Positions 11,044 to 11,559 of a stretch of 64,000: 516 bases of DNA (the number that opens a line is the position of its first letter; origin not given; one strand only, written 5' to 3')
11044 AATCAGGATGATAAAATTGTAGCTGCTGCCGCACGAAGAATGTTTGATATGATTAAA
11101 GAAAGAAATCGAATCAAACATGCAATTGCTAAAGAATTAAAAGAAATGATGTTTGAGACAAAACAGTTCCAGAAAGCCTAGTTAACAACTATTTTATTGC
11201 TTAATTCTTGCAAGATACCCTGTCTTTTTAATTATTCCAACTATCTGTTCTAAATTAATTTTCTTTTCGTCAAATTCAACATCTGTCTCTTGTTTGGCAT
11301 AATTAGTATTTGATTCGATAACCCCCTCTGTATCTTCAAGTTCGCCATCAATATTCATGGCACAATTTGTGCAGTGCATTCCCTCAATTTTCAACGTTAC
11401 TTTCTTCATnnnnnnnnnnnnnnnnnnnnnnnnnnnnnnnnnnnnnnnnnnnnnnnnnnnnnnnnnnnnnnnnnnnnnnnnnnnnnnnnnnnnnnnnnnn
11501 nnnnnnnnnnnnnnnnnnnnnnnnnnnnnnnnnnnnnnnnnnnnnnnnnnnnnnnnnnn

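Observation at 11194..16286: Complete CsoR-controlled copper homeostasis operon downstream of ftsZ, with unusual accessory genes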

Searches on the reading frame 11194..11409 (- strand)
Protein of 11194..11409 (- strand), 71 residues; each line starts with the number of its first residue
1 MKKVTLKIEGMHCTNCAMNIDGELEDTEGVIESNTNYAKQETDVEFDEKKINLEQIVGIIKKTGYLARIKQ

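Call 3: search_protein_families(library=pfam, proteins=[window:11194-11409:-], max_evalue=0.1)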
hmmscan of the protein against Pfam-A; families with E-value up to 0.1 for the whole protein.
window:11194-11409:- (71 aa): 2 families
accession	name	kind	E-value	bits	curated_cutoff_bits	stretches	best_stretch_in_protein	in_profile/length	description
PF00403.32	HMA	-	2.3e-14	53.9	24.8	1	5-65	1-61/62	Heavy-metal-associated domain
PF22747.2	Zn_ribbon_DUF2089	-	0.0096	16.4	27.6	1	6-23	8-25/32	DUF2089 zinc ribbon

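Call 4: search_protein_families(library=ncbifam, proteins=[window:11194-11409:-], max_evalue=0.1)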
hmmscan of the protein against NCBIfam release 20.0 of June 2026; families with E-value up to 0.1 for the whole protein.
window:11194-11409:- (71 aa): 14 families
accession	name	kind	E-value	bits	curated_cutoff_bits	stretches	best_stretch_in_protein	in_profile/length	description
NF033556.1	MerTP_fusion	equivalog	1.2e-17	64.1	180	1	2-66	120-184/186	mercuric transport protein MerTP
NF041115.1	UxxU_metal_bind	equivalog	9.2e-15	54.5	95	1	2-70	4-72/74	metal-binding (seleno)protein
NF033795.1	chaper_CopZ_Bs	exception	2.1e-14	53.4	91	1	3-65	1-63/66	copper chaperone CopZ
NF033794.2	chaper_CopZ_Eh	exception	1.1e-13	51.1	95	1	3-68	1-66/68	copper chaperone CopZ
TIGR02052.1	MerP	equivalog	5.9e-10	39.5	92.55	1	2-71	23-92/92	mercury resistance system periplasmic binding protein MerP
TIGR00003.1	TIGR00003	subfamily_domain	1.2e-09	38.2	62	1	3-65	1-63/66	copper ion binding protein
NF010311.1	PRK13748.1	subfamily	1.5e-09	37.3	600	1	5-70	2-66/560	mercury(II) reductase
NF047957.1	CopZ_AFE_1862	equivalog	1.9e-08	34.6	85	1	5-67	2-61/62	CopZ family metallochaperone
NF045683.1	MerT_CopZ_Se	exception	9.4e-08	31.8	375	1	3-68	163-228/235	MerT/CopZ fusion-like heavy metal transport selenoprotein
NF008262.1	PRK11033.1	equivalog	6.2e-05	21.6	1005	1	3-66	42-103/731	zinc/cadmium/mercury/lead-transporting ATPase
NF033781.1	chaper_CopP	exception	0.00019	21.5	112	1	3-65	1-62/65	copper-binding metallochaperone CopP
NF007952.0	PRK10671.1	equivalog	0.00019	19.7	1316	1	4-69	105-167/838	copper-exporting P-type ATPase CopA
NF033553.1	MerP_Gpos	exception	0.00075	19.3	110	1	4-65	47-109/112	mercury resistance system substrate-binding protein MerP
NF033775.1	P_type_ZntA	exception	0.0048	15.2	1240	1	3-68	49-112/732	Zn(II)/Cd(II)/Pb(II) translocating P-type ATPase ZntA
